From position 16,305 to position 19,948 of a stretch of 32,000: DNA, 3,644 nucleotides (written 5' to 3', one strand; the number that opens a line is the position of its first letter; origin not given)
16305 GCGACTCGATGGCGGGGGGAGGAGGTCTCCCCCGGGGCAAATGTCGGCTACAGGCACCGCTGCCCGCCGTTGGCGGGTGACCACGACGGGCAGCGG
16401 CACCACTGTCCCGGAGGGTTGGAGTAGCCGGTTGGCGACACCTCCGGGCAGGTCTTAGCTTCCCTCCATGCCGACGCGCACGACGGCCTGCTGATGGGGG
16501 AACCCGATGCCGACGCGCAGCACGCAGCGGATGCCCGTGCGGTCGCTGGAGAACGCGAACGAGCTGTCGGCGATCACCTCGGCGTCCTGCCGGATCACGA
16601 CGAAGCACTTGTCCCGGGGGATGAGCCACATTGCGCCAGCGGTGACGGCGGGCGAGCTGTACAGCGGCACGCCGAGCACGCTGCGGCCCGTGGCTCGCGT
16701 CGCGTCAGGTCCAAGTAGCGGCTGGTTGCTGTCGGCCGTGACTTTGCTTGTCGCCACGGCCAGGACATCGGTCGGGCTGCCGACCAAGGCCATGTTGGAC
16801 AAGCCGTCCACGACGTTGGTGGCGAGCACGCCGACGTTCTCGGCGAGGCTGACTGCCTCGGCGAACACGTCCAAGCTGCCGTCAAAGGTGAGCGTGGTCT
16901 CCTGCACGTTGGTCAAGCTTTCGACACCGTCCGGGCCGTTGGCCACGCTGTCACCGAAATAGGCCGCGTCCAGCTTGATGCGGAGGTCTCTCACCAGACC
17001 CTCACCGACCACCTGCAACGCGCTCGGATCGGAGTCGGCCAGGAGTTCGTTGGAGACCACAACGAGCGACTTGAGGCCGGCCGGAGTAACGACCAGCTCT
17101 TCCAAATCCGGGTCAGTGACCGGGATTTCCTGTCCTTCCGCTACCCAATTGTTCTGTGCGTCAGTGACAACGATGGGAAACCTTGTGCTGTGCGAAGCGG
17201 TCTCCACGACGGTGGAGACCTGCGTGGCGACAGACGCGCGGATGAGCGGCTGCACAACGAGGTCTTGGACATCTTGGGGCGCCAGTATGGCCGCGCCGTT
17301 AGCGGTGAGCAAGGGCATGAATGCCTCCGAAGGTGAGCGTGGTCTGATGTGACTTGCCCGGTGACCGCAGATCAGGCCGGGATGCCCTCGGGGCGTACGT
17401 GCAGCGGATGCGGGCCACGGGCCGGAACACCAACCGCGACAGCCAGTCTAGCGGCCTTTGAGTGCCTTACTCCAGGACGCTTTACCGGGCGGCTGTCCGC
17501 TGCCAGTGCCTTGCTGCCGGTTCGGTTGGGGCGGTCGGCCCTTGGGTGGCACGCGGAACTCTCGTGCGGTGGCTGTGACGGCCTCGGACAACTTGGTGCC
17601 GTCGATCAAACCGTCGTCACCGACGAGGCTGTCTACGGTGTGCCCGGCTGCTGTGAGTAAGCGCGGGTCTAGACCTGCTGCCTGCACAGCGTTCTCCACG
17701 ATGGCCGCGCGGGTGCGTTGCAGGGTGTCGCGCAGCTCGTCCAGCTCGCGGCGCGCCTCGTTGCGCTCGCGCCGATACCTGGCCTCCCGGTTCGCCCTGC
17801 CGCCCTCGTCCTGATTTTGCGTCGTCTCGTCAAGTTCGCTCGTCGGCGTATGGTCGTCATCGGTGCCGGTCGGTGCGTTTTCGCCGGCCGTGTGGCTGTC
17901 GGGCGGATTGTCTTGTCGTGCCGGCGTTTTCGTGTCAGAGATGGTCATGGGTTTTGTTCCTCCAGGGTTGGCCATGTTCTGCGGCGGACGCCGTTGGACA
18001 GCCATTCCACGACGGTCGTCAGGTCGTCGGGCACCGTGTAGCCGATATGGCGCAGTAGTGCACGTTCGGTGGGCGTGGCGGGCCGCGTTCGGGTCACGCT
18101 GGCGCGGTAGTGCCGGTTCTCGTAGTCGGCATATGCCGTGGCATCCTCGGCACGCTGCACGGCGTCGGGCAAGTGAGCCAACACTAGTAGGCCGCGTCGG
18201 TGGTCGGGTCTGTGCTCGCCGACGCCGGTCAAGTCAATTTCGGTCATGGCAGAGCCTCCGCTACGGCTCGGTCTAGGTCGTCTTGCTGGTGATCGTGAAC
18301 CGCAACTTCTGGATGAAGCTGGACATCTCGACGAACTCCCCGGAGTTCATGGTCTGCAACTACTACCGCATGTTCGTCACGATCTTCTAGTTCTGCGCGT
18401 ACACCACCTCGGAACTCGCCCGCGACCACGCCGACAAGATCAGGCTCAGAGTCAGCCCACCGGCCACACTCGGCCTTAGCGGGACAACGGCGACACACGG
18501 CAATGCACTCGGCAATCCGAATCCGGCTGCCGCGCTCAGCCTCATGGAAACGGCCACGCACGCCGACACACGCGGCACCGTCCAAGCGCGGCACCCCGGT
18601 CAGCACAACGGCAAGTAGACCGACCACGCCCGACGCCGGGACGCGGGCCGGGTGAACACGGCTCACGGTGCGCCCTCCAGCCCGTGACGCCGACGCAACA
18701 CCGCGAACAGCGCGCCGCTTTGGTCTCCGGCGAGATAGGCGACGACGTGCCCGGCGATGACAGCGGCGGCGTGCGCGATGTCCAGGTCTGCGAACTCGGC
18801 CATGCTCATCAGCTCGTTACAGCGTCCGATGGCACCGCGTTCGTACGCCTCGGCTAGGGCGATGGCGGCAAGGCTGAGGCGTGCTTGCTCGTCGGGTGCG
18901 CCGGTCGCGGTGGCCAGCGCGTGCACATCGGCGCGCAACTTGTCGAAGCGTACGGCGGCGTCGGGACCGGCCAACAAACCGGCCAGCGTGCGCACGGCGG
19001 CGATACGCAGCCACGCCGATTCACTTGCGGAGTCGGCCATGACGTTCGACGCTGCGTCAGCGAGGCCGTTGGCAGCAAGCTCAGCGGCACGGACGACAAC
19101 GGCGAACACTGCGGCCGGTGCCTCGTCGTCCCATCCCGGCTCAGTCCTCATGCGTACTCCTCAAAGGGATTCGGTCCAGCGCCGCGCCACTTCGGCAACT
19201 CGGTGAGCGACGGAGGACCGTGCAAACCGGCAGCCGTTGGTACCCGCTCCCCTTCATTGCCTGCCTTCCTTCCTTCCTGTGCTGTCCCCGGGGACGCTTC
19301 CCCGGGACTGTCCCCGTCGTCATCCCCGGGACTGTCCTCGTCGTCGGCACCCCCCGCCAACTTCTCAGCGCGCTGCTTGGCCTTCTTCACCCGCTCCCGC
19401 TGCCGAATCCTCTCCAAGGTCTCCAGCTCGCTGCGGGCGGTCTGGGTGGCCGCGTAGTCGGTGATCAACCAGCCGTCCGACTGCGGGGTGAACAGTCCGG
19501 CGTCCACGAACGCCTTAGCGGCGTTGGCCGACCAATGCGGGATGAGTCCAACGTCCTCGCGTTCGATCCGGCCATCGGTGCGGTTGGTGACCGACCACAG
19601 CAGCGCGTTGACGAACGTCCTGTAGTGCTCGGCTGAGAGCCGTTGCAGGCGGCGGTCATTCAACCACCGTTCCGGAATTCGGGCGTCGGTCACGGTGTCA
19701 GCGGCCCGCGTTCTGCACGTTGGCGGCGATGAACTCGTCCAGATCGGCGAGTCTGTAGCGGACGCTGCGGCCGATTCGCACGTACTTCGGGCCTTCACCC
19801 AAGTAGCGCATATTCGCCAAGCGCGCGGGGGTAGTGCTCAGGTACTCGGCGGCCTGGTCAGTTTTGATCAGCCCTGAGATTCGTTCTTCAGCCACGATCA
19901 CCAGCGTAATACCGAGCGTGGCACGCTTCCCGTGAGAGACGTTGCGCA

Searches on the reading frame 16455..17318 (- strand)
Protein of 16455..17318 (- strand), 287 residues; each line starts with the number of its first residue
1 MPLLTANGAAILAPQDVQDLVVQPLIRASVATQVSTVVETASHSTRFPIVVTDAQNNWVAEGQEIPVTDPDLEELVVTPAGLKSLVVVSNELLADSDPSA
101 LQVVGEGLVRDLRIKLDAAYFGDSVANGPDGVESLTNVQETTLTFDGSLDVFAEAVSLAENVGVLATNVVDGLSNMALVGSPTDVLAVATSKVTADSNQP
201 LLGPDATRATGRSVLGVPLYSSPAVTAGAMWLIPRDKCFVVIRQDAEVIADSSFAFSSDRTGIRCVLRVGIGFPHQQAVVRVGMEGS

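Call 7: search_protein_families(library=pfam, proteins=[window:16455-17318:-], max_evalue=0.01)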
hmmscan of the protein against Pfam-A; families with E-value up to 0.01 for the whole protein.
window:16455-17318:- (287 aa): 1 family
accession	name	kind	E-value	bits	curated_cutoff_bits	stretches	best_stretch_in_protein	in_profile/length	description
PF05065.19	Phage_capsid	-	7.4e-23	81.8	24.2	1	11-281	3-277/280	Phage capsid family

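Call 8: search_protein_families(library=phrogs, proteins=[window:16455-17318:-], max_evalue=0.001)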
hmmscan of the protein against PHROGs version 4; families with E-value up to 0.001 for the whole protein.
window:16455-17318:- (287 aa): 3 families
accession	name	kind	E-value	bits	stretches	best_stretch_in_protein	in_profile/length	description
phrog_10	-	head and packaging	1.9e-22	81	1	5-281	361-632/752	major head protein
phrog_617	-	head and packaging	2.9e-19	70.4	1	9-232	348-565/626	major head protein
phrog_2263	-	head and packaging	1.3e-05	25.4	1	56-239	324-499/551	major head protein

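Call 46: find_related_loci(query=window:16455-17318:-, collection=viral_contigs, flank=10000)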
Query window:16455-17318:- (287 aa) in viral_contigs; peptide patterns used: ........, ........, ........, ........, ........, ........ (x = any residue, [..] = any of these).
20 stretches matched a pattern, but none encodes a relative of the query by tblastn (E <= 1e-3).

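Call 49: find_homologous_proteins(query=window:16455-17318:-, max_evalue=1e-20)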
Query window:16455-17318:- (287 aa): 232 proteins with E <= 1e-20 among 6190 candidates; the best 120 are listed.
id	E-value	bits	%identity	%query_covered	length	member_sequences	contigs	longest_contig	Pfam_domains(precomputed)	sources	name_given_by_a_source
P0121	9.8e-172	587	97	100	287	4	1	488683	PF05065.20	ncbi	ncbi:phage major capsid protein [Mycolicibacterium phlei]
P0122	9.5e-152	522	87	100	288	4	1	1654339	PF05065.20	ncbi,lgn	ncbi:UNVERIFIED_ORG: HK97 family phage major capsid protein [Mycolicibacterium obuense]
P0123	1.1e-140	486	81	100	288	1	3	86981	PF25209.3,PF05065.20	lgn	-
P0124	2.9e-132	458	74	100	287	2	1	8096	PF05065.20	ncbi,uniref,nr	ncbi:phage major capsid protein [Mycolicibacterium mageritense]|uniref:phage major capsid protein n=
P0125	1.9e-130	452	75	100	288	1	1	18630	PF05065.20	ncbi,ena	-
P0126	8.3e-130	450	74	100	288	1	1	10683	PF05065.20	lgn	-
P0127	5.6e-127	441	73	100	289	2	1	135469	PF05065.20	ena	-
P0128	4.0e-121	422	71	100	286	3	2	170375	PF05065.20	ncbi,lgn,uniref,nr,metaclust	ncbi:phage major capsid protein [Mycolicibacter kumamotonensis]|uniref:Phage capsid-like C-terminal 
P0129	3.9e-117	408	67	100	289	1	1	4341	PF25209.3,PF05065.20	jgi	jgi:HK97 family phage major capsid protein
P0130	1.4e-116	407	67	98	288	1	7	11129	PF05065.20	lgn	-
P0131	2.0e-115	403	68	100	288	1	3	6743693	PF05065.20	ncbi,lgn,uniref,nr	ncbi:hypothetical protein MMUR_22200 [Mycolicibacterium murale]|uniref:Phage capsid-like C-terminal 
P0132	3.6e-114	399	67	99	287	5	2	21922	PF25209.3,PF05065.20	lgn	-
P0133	1.1e-113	397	67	100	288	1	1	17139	PF25209.3,PF05065.20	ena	-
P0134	3.7e-113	395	66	100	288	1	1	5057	PF05065.20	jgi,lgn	jgi:HK97 family phage major capsid protein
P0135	2.6e-112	393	67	100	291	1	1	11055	PF05065.20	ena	-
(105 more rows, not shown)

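Call 50: find_encoding_contigs(protein=P0121, flank=9000, max_places=2)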
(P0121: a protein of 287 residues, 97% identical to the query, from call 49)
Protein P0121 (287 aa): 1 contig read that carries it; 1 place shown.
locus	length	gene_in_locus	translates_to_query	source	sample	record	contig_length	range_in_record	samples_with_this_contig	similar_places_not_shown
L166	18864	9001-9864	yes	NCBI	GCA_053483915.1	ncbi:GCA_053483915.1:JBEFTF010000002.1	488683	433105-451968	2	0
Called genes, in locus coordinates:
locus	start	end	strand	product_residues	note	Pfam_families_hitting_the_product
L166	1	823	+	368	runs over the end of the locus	PF00005:ABC_tran, PF13304:AAA_21 (faint)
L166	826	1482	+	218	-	PF00528:BPD_transp_1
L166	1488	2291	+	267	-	PF00528:BPD_transp_1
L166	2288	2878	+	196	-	PF06475:Glycolipid_bind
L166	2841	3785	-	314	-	PF03446:NAD_binding_2 (faint), PF02153:PDH_N, PF20463:PDH_C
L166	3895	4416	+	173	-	PF27101:Rv3753c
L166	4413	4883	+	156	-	PF00383:dCMP_cyt_deam_1, PF14437:MafB19-deam, PF14439:Bd3614-deam (weak)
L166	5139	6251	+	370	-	PF14657:Arm-DNA-bind_4 (weak), PF00589:Phage_integrase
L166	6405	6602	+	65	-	PF12728:HTH_17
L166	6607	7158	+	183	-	-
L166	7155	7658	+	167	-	-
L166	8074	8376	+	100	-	-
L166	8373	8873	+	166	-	-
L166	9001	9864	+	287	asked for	PF05065:Phage_capsid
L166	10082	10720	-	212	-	PF01936:NYN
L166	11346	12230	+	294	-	PF01555:N6_N4_Mtase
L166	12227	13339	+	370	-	-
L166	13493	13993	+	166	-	PF06114:Peptidase_M78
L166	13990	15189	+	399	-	-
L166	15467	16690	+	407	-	PF00072:Response_reg, PF07228:SpoIIE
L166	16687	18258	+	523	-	PF05227:CHASE3, PF00672:HAMP, PF00512:HisKA, PF02518:HATPase_c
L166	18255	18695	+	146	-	PF00072:Response_reg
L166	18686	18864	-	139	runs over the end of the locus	PF13581:HATPase_c_2, PF02518:HATPase_c (weak)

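Call 51: find_encoding_contigs(protein=P0122, flank=9000, max_places=2)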
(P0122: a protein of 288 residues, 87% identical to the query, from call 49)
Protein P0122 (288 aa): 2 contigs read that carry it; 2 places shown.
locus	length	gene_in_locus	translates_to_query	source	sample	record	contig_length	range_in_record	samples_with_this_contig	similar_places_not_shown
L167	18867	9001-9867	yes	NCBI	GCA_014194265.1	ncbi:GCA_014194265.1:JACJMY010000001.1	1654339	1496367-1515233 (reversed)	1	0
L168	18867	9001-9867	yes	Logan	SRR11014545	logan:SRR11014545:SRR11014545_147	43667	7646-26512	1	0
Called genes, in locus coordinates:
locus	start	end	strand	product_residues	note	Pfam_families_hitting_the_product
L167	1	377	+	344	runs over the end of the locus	PF18007:Rv3651-like_N, PF18621:Rv3651-like_middle, PF21043:Rv3651-like_C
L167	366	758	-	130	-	PF13400:Tad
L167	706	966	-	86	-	-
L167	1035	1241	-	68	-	PF14029:DUF4244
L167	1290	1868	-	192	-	PF00482:T2SSF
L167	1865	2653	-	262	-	PF00482:T2SSF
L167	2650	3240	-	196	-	PF00437:T2SSE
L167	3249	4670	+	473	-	PF00239:Resolvase, PF07508:Recombinase, PF13408:Zn_ribbon_recom (weak)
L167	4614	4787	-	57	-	-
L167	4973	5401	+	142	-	PF12728:HTH_17 (weak)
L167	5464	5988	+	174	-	-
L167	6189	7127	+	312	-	PF13481:AAA_25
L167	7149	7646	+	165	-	-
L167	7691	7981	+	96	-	PF02467:Whib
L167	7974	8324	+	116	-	-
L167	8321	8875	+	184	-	-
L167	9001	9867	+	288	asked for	PF05065:Phage_capsid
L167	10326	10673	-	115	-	-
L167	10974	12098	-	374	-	PF13560:HTH_31 (weak)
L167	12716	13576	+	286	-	PF01555:N6_N4_Mtase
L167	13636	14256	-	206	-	PF00437:T2SSE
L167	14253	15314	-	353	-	PF26563:Rv3660c_N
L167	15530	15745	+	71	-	-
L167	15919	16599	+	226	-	PF12710:HAD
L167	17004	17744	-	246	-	-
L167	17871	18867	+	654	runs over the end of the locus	PF16177:ACAS_N, PF00501:AMP-binding, PF13193:AMP-binding_C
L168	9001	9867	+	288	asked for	PF05065:Phage_capsid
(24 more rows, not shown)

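Call 52: find_encoding_contigs(protein=P0131, flank=9000, max_places=2)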
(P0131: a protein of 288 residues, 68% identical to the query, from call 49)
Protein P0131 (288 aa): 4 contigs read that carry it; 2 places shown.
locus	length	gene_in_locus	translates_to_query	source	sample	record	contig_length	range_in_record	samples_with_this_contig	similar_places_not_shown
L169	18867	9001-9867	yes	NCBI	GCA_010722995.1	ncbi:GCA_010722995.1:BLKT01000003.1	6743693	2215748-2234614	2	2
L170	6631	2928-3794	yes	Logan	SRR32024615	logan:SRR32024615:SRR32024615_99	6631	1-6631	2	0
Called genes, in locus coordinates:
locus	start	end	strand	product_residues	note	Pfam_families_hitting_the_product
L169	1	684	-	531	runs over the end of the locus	PF02776:TPP_enzyme_N, PF00205:TPP_enzyme_M, PF02775:TPP_enzyme_C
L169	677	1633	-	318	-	PF00491:Arginase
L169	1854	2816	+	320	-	PF09339:HTH_IclR (faint), PF13404:HTH_AsnC-type, PF13412:HTH_24, PF01037:AsnC_trans_reg (faint), PF13404:HTH_AsnC-type, PF13412:HTH_24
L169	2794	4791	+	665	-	PF06808:DctM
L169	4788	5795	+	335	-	PF13379:NMT1_2 (weak), PF16868:NMT1_3, PF12974:Phosphonate-bd, PF09084:NMT1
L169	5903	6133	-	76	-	-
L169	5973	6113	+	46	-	-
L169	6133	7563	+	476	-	PF00239:Resolvase, PF07508:Recombinase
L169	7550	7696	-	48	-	-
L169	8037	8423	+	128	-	-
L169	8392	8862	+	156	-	-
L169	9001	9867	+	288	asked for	PF05065:Phage_capsid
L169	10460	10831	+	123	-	-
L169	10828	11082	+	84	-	-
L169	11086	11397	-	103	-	PF01844:HNH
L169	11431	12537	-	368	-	-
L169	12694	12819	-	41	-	-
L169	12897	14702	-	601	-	PF00884:Sulfatase, PF16347:SGSH_C (faint)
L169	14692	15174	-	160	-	PF10604:Polyketide_cyc2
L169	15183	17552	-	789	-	PF03706:LPG_synthase_TM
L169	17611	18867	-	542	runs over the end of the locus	PF00501:AMP-binding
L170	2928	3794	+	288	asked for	PF05065:Phage_capsid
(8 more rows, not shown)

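Call 71: search_protein_families(library=padloc, proteins=[L166:10082-10720:-, L166:11346-12230:+, L166:12227-13339:+, L166:13493-13993:+, L166:13990-15189:+, L167:10974-12098:-, L167:12716-13576:+, L169:11086-11397:-, L169:11431-12537:-], max_evalue=0.001)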
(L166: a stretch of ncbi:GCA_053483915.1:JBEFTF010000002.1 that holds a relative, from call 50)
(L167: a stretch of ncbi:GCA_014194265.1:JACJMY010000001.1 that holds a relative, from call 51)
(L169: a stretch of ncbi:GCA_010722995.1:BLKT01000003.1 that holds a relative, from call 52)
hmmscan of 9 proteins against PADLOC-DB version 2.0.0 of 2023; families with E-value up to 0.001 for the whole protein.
L166:10082-10720:- (212 aa): 1 family
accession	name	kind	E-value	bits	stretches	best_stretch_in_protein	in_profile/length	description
PDLC04163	HEC-09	-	1.3e-06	26.2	1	7-160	3-146/203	-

L166:11346-12230:+ (294 aa): 59 families (the best 25 are shown)
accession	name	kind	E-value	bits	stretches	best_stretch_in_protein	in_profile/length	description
PDLC03387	MTase_II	-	1e-49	167.3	2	99-280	129-278/289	Type II methyltransferase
PDLC03353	MTase_II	-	7.6e-31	105.6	1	12-278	9-251/260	Type II methyltransferase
PDLC03323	MTase_II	-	9.7e-31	105.1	1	16-278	18-295/330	Type II methyltransferase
PDLC03371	MTase_II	-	1.2e-28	98.3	1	13-279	11-254/260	Type II methyltransferase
PDLC03320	MTase_II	-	2.5e-23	80.7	1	19-279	39-276/289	Type II methyltransferase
PDLC03336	MTase_II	-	3e-23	80.6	2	17-172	33-206/421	Type II methyltransferase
PDLC03299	MTase_II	-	1.9e-22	78.1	1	12-278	14-258/296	Type II methyltransferase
PDLC03309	MTase_II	-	3e-22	77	2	213-279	279-345/353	Type II methyltransferase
PDLC03216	MTase_II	-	1.5e-18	64.9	1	215-281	193-259/364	Type II methyltransferase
PDLC03350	MTase_II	-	4.3e-18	63.8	2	210-279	228-297/312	Type II methyltransferase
PDLC03252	MTase_II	-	4.8e-16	57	2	101-162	210-271/365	Type II methyltransferase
PDLC03230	MTase_II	-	7.8e-16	56.3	1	13-274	36-279/360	Type II methyltransferase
PDLC03276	MTase_II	-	2.8e-15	54.5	2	15-131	146-266/404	Type II methyltransferase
PDLC03714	oMTase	-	1.3e-14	52.3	1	31-277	23-257/279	orphan methyltransferase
PDLC03738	oMTase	-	2e-14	51.1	2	215-279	203-267/376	orphan methyltransferase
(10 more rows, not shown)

L166:12227-13339:+ (370 aa): 0 families

L166:13493-13993:+ (166 aa): 15 families
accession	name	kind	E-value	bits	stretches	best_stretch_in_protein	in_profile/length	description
PDLC04141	capP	-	1.8e-22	78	1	60-159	48-149/242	capP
PDLC03954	RmrA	-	5.6e-15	53.1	1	53-133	183-259/380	-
PDLC03953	RmrA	-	2.5e-13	48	1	72-156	199-276/373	-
PDLC03945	RmrA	-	1.9e-12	45.1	1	62-164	191-294/394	-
PDLC03947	RmrA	-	3e-12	44.1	1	69-163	197-290/383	-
PDLC03949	RmrA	-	5.6e-12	43.2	1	68-161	178-263/363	-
PDLC03944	RmrA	-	2.9e-11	41.1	1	74-161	194-281/384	-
PDLC03951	RmrA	-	4.9e-11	40.2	1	75-165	201-287/400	-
PDLC03952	RmrA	-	1.3e-10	38.7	1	71-137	212-276/395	-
PDLC03950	RmrA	-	1e-09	35.9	1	58-132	175-245/369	-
PDLC03943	RmrA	-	2.7e-09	34.6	1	74-149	187-254/370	-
PDLC03948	RmrA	-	2.7e-09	34.4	1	74-133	202-258/397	-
PDLC03946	RmrA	-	3.9e-09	33.7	1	68-134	179-236/357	-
PDLC03956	RmrA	-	1.6e-05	22.1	1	75-136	202-258/399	-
PDLC03955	RmrA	-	6.5e-05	20.3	1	68-132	203-257/371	-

L166:13990-15189:+ (399 aa): 0 families

L167:10974-12098:- (374 aa): 2 families
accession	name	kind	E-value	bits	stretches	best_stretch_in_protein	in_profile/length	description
PDLC03407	REase_II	-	1.2e-33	114.5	1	128-365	43-275/278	Type II restriction enzyme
PDLC03433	REase_II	-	6.4e-05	20.6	1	175-286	79-195/272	Type II restriction enzyme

L167:12716-13576:+ (286 aa): 54 families (the best 25 are shown)
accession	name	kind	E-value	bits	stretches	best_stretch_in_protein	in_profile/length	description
PDLC03387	MTase_II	-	1.5e-56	189.7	1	8-283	12-282/289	Type II methyltransferase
PDLC03252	MTase_II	-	9.8e-32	108.6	1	8-275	91-352/365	Type II methyltransferase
PDLC03353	MTase_II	-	4e-28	96.6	2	146-280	101-254/260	Type II methyltransferase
PDLC03350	MTase_II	-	5.8e-28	96.2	2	184-282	209-301/312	Type II methyltransferase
PDLC03336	MTase_II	-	1.5e-27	94.8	2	12-84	33-108/421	Type II methyltransferase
PDLC03309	MTase_II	-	1.8e-27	94.2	2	45-279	123-346/353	Type II methyltransferase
PDLC03371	MTase_II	-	1.6e-26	91.4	2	142-278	102-254/260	Type II methyltransferase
PDLC03303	MTase_II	-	3e-25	86.8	2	11-84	7-83/668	Type II methyltransferase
PDLC03216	MTase_II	-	1.4e-21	74.9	1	141-280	103-259/364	Type II methyltransferase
PDLC03738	oMTase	-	8.5e-21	72.1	1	141-279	112-268/376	orphan methyltransferase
PDLC03299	MTase_II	-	9.3e-20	69.3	2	199-279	178-260/296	Type II methyltransferase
PDLC03323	MTase_II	-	2.8e-18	64.1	2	12-90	19-95/330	Type II methyltransferase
PDLC03260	MTase_II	-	5.7e-18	62.9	2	200-285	233-317/349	Type II methyltransferase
PDLC03320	MTase_II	-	7.4e-18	62.7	1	208-281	207-279/289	Type II methyltransferase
PDLC03228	MTase_II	-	8.5e-18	63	1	175-280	109-209/227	Type II methyltransferase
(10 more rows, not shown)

L169:11086-11397:- (103 aa): 1 family
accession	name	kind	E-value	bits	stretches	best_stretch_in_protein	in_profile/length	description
PDLC03478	REase_II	-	8.6e-06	23.6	1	6-78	84-160/219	Type II restriction enzyme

L169:11431-12537:- (368 aa): 0 families

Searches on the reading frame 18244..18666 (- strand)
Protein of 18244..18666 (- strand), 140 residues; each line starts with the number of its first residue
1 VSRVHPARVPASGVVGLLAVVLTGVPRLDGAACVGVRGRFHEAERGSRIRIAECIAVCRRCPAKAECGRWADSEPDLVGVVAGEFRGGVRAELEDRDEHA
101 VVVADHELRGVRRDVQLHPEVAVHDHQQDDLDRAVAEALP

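Call 7: search_protein_families(library=pfam, proteins=[window:18244-18666:-], max_evalue=0.01)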
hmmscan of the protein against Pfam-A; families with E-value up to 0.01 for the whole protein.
window:18244-18666:- (140 aa): 1 family
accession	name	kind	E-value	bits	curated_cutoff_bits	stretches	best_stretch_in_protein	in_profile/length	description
PF02467.21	Whib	-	2.6e-05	25.1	23.6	1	31-83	5-56/65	Transcription factor WhiB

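Call 8: search_protein_families(library=phrogs, proteins=[window:18244-18666:-], max_evalue=0.001)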
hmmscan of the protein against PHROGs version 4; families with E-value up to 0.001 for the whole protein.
window:18244-18666:- (140 aa): 4 families
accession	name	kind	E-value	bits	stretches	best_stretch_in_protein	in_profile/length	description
phrog_472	-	transcription regulation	5.1e-10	39.8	1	28-135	41-148/523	WhiB transcriptional factor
phrog_1333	-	unknown function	9e-07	30.1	1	29-88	22-81/166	-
phrog_12112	-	transcription regulation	1.3e-05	26.5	1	30-103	10-77/130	transcriptional regulator WhiB-like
phrog_1821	-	transcription regulation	7.6e-05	23.6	1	30-89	19-78/89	transcriptional regulator WhiB-like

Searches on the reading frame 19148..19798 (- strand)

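Call 7: search_protein_families(library=pfam, proteins=[window:19148-19798:-], max_evalue=0.01)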
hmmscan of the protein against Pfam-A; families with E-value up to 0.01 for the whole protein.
window:19148-19798:- (216 aa): 0 families

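Call 8: search_protein_families(library=phrogs, proteins=[window:19148-19798:-], max_evalue=0.001)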
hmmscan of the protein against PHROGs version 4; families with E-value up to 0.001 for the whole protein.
window:19148-19798:- (216 aa): 5 families
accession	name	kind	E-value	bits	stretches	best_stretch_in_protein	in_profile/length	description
phrog_2447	-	DNA, RNA and nucleotide metabolism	9.1e-11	43.3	1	45-177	12-142/295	replication initiation protein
phrog_17997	-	unknown function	1.8e-10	42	1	35-145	9-121/130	-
phrog_3926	-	DNA, RNA and nucleotide metabolism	1.4e-09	39.1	1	52-186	20-156/312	replication initiation protein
phrog_1882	-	unknown function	4.9e-06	27.6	1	40-163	5-111/259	-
phrog_22834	-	unknown function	0.00018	21.9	1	49-140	18-110/310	-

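Call 63: search_protein_families(library=ncbifam, proteins=[window:19148-19798:-], max_evalue=0.001)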
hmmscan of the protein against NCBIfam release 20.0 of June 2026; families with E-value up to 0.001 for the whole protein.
window:19148-19798:- (216 aa): 0 families
